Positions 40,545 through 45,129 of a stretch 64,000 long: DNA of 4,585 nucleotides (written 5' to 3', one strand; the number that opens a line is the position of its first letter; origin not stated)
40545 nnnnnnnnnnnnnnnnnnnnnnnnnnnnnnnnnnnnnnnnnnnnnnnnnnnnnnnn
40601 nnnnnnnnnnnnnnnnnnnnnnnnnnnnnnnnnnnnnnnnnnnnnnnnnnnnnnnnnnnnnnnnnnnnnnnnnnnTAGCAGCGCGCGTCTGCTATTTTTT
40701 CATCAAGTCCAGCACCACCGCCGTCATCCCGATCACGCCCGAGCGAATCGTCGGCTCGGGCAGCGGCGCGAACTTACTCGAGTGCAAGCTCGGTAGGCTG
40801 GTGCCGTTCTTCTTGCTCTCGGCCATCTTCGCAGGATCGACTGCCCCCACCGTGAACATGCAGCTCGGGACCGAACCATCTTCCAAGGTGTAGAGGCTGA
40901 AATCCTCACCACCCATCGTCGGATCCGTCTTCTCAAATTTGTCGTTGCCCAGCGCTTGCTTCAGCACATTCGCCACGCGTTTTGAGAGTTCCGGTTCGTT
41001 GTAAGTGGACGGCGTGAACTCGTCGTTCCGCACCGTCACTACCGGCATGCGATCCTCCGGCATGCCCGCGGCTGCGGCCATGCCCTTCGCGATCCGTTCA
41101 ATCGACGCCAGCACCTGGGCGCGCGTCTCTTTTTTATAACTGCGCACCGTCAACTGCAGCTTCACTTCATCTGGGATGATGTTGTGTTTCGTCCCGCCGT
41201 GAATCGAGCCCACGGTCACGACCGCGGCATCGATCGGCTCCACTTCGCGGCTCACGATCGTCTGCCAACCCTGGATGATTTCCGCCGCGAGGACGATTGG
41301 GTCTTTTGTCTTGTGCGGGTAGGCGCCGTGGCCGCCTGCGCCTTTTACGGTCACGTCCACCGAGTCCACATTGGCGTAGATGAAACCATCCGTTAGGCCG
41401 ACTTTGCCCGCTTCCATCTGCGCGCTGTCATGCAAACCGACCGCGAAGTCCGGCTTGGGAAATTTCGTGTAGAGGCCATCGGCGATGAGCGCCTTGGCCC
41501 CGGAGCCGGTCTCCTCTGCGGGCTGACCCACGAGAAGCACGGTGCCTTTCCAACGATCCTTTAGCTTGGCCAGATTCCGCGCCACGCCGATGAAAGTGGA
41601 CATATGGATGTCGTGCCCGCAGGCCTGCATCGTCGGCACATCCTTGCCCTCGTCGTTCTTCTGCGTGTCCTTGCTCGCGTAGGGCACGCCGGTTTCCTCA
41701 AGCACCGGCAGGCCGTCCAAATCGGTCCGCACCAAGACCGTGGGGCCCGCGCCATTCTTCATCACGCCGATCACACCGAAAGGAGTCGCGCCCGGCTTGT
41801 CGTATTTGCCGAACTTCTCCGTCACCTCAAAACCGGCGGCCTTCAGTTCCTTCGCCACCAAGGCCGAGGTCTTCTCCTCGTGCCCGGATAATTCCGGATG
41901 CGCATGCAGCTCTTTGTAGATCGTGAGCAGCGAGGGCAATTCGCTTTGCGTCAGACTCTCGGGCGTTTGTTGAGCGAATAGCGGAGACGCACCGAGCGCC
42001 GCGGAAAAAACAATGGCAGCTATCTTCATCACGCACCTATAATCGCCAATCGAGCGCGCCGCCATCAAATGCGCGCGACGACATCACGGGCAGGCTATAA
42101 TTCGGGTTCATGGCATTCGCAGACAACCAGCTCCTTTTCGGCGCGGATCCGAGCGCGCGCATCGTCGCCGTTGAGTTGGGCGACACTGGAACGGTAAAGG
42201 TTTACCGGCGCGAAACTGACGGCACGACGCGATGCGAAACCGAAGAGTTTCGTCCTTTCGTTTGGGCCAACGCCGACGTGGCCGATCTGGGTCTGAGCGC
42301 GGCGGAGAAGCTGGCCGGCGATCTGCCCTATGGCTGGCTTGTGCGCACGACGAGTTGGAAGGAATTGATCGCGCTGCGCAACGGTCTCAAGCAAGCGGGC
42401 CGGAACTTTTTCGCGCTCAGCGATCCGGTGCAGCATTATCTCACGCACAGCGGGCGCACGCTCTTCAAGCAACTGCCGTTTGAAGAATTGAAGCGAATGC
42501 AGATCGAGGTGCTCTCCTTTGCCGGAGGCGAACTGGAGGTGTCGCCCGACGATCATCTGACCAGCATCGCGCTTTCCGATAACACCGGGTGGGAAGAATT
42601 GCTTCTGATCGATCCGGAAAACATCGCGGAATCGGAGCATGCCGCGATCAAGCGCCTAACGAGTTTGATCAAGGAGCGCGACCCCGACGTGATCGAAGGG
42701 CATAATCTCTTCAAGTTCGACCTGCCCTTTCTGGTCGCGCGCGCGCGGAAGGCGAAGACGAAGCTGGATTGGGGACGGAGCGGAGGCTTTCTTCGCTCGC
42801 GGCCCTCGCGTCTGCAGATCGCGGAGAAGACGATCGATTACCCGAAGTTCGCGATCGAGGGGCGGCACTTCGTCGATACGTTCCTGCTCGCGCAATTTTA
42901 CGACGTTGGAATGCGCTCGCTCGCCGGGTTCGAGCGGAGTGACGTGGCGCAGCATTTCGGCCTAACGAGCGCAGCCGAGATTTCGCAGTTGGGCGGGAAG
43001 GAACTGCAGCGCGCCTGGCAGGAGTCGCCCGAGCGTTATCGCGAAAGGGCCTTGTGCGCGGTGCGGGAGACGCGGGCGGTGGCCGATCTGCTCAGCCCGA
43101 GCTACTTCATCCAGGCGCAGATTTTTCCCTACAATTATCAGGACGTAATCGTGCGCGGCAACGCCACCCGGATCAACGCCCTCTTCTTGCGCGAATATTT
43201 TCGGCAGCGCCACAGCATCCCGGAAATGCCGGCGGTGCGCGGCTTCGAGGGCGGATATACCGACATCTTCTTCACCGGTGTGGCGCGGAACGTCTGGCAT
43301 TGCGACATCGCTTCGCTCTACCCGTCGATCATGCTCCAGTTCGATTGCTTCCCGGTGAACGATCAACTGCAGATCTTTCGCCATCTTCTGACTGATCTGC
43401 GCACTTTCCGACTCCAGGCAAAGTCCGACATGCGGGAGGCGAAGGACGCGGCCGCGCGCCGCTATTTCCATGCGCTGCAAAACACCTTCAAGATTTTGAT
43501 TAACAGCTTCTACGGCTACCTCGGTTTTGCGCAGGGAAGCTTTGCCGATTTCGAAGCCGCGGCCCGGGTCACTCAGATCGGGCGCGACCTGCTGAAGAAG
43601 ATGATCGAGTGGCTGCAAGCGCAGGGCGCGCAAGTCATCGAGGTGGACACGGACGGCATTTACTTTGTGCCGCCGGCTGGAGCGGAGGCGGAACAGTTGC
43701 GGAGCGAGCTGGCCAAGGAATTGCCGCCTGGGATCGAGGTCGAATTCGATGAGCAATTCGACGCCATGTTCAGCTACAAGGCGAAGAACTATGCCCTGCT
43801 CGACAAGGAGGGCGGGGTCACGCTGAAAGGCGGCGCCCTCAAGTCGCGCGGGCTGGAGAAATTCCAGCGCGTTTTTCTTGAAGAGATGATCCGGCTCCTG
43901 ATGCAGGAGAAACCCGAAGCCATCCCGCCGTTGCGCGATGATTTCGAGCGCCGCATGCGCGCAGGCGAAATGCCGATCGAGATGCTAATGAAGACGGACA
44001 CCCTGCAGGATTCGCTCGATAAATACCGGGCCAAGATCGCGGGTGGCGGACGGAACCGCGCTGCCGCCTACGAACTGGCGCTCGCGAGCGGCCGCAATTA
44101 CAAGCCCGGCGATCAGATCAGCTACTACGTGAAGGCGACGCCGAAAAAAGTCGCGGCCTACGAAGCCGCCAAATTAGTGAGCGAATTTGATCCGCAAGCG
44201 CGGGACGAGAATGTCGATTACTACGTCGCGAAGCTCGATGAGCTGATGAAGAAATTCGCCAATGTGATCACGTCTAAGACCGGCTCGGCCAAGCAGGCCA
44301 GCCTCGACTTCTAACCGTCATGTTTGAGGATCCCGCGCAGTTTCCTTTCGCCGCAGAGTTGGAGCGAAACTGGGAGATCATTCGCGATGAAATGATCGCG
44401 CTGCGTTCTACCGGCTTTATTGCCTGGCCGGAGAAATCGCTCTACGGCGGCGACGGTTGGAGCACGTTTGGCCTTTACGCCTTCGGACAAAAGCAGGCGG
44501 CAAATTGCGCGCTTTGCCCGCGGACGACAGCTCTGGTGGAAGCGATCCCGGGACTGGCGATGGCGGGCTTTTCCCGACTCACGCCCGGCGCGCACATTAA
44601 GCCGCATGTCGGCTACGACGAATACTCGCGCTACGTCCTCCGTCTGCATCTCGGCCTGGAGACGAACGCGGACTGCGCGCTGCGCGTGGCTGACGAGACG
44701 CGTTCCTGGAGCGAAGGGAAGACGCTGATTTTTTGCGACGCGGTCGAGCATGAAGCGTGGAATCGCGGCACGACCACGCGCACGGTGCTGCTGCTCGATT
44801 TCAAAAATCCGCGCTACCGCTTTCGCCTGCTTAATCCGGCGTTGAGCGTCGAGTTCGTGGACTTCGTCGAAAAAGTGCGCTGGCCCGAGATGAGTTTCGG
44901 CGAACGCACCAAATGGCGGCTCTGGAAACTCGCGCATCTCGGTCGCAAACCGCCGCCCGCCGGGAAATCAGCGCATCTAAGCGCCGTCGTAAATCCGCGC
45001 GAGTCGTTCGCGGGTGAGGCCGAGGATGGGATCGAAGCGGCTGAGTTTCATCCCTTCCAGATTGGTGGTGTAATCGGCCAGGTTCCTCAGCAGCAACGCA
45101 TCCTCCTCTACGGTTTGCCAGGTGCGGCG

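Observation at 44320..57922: Main candidate system: reducing PKS + oxygenases divergent from a DevBCA-type exporter (envelope-lipid synthesis-and-export locus)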

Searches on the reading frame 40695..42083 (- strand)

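Call 29: search_protein_families(library=pfam, proteins=[window:40695-42083:-], max_evalue=0.001)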
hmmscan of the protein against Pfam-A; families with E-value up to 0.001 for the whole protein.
window:40695-42083:- (463 aa): 2 families
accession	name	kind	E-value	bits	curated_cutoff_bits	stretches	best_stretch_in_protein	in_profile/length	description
PF01546.33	Peptidase_M20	-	1.8e-28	100.3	24.6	1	117-420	1-180/206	Peptidase family M20/M25/M40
PF07687.19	M20_dimer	-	6.9e-18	65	21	1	241-333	8-100/107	Peptidase dimerisation domain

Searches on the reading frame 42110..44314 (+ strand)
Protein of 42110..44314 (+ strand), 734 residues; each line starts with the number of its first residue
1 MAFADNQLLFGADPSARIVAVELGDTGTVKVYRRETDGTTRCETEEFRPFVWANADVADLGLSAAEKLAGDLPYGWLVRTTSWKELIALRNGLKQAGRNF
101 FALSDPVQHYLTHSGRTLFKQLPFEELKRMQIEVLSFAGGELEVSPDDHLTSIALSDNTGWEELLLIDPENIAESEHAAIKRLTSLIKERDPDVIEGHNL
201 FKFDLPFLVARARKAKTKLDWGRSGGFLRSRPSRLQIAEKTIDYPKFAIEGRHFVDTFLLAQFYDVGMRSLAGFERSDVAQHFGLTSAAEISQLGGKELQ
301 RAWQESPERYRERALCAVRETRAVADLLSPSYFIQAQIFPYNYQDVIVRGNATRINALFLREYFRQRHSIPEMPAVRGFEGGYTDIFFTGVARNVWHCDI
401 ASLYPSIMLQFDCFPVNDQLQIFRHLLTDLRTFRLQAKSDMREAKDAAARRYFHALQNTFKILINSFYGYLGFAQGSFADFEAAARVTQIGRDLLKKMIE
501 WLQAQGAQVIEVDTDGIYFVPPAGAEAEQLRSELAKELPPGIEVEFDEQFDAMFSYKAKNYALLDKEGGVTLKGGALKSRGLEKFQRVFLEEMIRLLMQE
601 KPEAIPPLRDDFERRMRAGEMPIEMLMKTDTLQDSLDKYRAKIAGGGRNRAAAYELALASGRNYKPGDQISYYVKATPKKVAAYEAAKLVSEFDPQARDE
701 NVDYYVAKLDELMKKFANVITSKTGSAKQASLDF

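Call 4: search_protein_families(library=pfam, proteins=[window:42110-44314:+], max_evalue=0.001)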
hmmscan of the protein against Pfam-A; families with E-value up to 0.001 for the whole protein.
window:42110-44314:+ (734 aa): 2 families
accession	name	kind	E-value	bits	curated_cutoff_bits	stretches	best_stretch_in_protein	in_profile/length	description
PF00136.26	DNA_pol_B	-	2.3e-27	96.3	23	1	422-718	119-448/453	DNA polymerase family B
PF03104.25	DNA_pol_B_exo1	-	1.8e-08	34.6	23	1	173-261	140-228/242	DNA polymerase family B, exonuclease domain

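Call 5: search_protein_families(library=ncbifam, proteins=[window:42110-44314:+], max_evalue=0.001)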
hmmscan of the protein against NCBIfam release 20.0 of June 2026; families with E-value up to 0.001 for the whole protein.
window:42110-44314:+ (734 aa): 9 families
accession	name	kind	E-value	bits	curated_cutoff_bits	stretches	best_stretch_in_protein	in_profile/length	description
NF004421.0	PRK05762.1-2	equivalog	1.1e-26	93.3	570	1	133-550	160-592/795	DNA polymerase II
TIGR00592.1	pol2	superfamily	1.8e-22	79.3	239.95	1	398-706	820-1163/1176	DNA polymerase (pol2)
NF004417.0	PRK05761.1-3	equivalog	2e-20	72.4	780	1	425-688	553-820/858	DNA-directed DNA polymerase I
NF004422.0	PRK05762.1-4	equivalog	6.6e-20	71.1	1103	1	174-537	203-572/789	DNA polymerase II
NF004419.0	PRK05761.1-5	equivalog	9.5e-19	66.8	1285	1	430-702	626-902/932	DNA-directed DNA polymerase I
NF004420.0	PRK05762.1-1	equivalog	1.3e-13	50.6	1435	1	438-538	470-569/783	DNA polymerase II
NF004418.0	PRK05761.1-4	subfamily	1.9e-13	49.6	692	1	438-707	407-680/717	type B DNA-directed DNA polymerase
NF004416.0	PRK05761.1-2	equivalog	1.9e-12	46.4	516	1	389-686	328-625/665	type B DNA-directed DNA polymerase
NF004415.0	PRK05761.1-1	equivalog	1.5e-11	43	1289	1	426-617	569-759/883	DNA-directed DNA polymerase I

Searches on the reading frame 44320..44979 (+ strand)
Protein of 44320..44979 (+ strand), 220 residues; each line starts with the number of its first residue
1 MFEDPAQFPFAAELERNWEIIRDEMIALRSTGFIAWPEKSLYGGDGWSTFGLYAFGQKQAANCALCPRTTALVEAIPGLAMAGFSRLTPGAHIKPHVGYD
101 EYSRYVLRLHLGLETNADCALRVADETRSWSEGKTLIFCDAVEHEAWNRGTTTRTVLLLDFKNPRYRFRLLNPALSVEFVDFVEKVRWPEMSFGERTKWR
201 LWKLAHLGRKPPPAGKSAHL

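Call 49: search_solved_structures(query=window:44320-44979:+, max_evalue=0.001)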
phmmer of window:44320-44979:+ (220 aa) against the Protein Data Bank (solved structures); distinct sequences matched with E-value up to 0.001: 11.
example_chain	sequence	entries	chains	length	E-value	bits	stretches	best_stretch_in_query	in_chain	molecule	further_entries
5apa_A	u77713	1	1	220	8.6e-26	93.9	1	11-165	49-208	ASPARTYL/ASPARAGINYL BETA-HYDROXYLASE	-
9fvx_A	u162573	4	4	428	4.4e-25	91.5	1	11-165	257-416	Aspartyl/asparaginyl beta-hydroxylase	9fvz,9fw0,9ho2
5jqy_A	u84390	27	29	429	4.5e-25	91.5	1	11-165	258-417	Aspartyl/asparaginyl beta-hydroxylase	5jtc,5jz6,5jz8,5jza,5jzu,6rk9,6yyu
7yb9_A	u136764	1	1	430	4.5e-25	91.5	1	11-165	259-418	Aspartyl/asparaginyl beta-hydroxylase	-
8re9_A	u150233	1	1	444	4.8e-25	91.4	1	11-165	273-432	Aspartyl/asparaginyl beta-hydroxylase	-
9fvu_A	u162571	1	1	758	1.3e-24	90.1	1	11-165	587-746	Aspartyl/asparaginyl beta-hydroxylase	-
8re8_A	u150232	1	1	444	1.6e-24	89.7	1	11-165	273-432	Aspartyl/asparaginyl beta-hydroxylase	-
8re5_A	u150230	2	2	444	1.7e-24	89.6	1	11-165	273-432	Aspartyl/asparaginyl beta-hydroxylase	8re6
8re7_A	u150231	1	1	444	6e-24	87.8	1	11-165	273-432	Aspartyl/asparaginyl beta-hydroxylase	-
6q9f_A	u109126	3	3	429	1.1e-23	87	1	11-165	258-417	Aspartyl/asparaginyl beta-hydroxylase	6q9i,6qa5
7e6j_A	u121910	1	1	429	1.1e-23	86.9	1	11-165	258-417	Aspartyl/asparaginyl beta-hydroxylase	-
